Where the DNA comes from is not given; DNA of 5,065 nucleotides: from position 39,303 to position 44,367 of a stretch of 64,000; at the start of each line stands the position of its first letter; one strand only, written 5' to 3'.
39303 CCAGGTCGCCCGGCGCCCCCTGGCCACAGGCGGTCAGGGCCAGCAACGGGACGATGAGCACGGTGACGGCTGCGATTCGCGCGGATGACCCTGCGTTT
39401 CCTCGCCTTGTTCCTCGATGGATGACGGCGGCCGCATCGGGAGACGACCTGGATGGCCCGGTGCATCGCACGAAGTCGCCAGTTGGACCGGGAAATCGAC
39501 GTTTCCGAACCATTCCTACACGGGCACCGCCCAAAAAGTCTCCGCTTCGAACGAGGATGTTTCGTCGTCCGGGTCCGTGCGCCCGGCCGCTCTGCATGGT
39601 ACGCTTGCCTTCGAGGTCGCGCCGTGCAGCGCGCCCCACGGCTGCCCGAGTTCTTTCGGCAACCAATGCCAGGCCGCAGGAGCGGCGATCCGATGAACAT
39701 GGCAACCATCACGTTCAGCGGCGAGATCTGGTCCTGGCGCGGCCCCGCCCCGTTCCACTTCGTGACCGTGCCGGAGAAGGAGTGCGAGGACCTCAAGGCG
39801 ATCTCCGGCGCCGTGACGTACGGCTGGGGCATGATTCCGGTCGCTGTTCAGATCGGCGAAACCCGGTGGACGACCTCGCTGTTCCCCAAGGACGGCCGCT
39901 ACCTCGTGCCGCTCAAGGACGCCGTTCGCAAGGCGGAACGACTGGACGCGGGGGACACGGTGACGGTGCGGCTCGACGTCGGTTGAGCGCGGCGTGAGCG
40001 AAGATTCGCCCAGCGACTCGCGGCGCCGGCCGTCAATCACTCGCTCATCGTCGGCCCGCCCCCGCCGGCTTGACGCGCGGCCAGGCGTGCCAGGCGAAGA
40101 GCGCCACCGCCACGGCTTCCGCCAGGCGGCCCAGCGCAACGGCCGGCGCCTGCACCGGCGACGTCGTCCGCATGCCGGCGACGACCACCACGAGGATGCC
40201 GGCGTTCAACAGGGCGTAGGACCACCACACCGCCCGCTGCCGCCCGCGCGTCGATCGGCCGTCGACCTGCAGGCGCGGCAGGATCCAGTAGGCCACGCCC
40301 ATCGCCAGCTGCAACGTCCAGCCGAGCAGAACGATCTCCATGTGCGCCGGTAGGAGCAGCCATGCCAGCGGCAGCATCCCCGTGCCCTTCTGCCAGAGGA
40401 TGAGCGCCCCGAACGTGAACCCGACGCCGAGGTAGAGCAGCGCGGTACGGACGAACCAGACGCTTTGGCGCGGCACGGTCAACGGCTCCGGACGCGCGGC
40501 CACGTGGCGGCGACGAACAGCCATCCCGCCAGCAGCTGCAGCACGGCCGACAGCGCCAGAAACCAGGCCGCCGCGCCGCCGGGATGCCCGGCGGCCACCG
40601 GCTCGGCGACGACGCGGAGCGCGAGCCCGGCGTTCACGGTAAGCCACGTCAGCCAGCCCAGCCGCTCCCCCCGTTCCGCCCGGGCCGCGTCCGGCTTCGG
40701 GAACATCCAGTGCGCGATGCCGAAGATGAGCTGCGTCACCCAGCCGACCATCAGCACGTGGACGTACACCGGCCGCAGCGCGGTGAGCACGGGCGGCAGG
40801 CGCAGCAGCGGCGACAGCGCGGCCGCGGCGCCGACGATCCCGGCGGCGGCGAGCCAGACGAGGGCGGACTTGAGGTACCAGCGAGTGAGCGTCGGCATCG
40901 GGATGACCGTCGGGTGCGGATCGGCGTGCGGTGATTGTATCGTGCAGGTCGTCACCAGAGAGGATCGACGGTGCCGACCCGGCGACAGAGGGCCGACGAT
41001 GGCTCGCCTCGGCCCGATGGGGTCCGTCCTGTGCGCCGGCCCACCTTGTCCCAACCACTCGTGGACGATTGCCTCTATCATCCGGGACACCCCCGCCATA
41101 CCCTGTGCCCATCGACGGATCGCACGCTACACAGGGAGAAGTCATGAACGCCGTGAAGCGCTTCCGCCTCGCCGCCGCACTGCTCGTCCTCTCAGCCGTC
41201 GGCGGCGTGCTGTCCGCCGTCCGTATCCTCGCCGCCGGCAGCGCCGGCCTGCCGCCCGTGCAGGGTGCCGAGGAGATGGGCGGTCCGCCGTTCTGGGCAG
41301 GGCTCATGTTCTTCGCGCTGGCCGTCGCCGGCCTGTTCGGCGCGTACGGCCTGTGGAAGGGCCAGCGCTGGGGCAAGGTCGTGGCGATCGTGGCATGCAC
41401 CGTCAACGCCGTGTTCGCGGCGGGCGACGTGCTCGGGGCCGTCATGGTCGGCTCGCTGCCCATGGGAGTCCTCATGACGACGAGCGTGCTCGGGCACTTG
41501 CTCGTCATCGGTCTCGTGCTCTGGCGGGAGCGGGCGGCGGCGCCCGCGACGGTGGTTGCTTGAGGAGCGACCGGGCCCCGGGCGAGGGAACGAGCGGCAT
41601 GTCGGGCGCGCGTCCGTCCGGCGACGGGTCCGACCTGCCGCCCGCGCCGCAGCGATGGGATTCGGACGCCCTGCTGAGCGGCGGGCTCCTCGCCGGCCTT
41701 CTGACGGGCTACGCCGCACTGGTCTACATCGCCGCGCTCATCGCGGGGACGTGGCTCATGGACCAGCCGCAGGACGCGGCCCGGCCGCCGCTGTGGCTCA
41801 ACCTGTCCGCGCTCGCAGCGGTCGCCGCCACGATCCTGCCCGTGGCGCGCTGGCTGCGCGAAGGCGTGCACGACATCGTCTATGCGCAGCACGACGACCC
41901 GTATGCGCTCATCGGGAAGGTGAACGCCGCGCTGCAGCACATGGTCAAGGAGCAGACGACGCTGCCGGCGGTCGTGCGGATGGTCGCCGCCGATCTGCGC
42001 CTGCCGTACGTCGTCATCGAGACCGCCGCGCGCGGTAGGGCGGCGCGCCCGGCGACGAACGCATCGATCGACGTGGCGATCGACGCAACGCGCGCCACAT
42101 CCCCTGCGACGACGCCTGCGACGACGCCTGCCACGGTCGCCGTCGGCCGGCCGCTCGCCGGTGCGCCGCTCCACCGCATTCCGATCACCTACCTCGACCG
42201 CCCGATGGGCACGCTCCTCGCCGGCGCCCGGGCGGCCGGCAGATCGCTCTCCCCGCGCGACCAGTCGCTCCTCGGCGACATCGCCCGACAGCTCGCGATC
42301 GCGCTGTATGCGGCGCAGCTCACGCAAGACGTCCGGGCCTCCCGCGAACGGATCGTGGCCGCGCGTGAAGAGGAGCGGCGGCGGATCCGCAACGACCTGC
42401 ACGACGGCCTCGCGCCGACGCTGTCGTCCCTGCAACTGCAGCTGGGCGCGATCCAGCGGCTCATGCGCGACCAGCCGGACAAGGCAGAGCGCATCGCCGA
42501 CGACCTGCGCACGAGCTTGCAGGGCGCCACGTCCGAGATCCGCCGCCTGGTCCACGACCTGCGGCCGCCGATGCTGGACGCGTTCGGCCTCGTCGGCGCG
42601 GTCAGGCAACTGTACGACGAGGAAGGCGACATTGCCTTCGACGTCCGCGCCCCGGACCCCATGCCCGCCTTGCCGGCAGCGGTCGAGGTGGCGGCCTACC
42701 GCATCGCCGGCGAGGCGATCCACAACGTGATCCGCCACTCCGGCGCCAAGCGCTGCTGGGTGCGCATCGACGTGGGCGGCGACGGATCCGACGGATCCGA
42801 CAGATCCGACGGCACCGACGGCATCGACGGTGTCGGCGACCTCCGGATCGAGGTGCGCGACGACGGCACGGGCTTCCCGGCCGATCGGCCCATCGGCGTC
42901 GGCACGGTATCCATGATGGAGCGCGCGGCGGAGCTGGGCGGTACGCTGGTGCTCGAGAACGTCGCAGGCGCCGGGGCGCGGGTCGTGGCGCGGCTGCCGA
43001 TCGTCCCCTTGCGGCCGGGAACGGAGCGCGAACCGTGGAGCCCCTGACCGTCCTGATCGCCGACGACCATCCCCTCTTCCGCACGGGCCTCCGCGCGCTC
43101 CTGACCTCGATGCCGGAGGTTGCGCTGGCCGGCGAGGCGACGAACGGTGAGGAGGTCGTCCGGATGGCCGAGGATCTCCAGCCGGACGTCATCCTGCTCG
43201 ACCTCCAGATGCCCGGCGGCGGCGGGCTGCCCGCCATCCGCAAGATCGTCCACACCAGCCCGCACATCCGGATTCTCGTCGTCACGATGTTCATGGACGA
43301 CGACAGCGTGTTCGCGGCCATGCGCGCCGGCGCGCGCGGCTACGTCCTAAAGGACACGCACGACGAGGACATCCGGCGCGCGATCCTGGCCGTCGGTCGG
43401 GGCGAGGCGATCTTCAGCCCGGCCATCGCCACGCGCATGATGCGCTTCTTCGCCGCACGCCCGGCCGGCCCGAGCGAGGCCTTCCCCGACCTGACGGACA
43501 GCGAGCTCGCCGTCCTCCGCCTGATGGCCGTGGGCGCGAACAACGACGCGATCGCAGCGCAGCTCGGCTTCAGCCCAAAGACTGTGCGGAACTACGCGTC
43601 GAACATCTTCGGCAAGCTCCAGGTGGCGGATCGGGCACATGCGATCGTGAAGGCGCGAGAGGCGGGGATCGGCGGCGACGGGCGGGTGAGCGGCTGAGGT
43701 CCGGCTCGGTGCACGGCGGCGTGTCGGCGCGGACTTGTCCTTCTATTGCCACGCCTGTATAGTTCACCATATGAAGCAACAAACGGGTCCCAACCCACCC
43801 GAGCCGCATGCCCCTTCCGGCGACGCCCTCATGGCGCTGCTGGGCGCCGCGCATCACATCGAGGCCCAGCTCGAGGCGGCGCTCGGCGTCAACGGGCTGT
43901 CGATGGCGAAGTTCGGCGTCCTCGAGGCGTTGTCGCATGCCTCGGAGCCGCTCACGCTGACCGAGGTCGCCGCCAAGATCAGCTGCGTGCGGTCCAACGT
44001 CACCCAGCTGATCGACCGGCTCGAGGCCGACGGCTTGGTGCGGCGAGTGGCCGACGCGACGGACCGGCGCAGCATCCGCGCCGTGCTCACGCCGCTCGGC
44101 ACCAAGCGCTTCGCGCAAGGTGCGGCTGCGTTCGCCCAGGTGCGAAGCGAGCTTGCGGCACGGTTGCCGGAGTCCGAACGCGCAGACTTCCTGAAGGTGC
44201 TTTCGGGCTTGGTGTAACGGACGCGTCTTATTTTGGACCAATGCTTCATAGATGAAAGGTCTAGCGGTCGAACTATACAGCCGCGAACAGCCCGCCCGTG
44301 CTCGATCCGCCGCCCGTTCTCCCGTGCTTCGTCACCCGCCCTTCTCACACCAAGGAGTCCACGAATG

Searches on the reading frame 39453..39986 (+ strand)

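Call 11: search_protein_families(library=pfam, proteins=[window:39453-39986:+])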
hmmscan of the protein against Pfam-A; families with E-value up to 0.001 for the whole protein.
window:39453-39986:+ (177 aa): 1 family
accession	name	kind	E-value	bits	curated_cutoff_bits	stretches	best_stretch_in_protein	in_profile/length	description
PF08922.17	DUF1905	-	2.7e-28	98.3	24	1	88-174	1-81/81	Domain of unknown function (DUF1905)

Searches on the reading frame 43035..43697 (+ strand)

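Call 11: search_protein_families(library=pfam, proteins=[window:43035-43697:+])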
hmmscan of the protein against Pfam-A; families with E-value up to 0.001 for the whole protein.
window:43035-43697:+ (220 aa): 3 families
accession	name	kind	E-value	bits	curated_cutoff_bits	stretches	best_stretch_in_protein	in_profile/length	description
PF00072.30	Response_reg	-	3.4e-25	88.8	30.2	1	6-117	1-110/111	Response regulator receiver domain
PF00196.25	GerE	-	4.3e-15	55.5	23.5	1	153-207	3-57/57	Bacterial regulatory proteins, luxR family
PF13384.12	HTH_23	-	0.0001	22.5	24.6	0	158-187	8-37/50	Homeodomain-like domain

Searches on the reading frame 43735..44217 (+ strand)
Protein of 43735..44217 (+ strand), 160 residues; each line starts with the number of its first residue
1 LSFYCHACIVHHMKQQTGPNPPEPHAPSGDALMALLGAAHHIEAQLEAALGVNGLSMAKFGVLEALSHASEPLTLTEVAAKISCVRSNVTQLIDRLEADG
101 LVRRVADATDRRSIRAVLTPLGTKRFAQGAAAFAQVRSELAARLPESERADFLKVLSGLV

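Call 11: search_protein_families(library=pfam, proteins=[window:43735-44217:+])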
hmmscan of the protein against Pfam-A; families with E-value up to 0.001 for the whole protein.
window:43735-44217:+ (160 aa): 7 families
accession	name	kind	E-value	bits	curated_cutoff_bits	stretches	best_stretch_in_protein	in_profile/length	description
PF12802.13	MarR_2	-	4.2e-12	46.5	27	1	54-113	2-61/61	MarR family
PF01047.28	MarR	-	2.8e-11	43.6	24.6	1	55-114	1-59/59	MarR family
PF09339.16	HTH_IclR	-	6.1e-08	32.7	22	1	60-105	6-51/52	IclR helix-turn-helix domain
PF13463.12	HTH_27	-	4.2e-07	30.6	22.2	1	62-122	8-68/68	Winged helix DNA-binding domain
PF12840.13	HTH_20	-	3e-05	24.3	27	1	60-105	7-51/51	Helix-turn-helix domain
PF08100.18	Dimerisation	-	7.3e-05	23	25.6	1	57-108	25-76/93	O-methyltransferase dimerisation domain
PF22979.2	HTH_69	-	0.00045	20.5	27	1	62-114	15-66/69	Winged helix-turn-helix domain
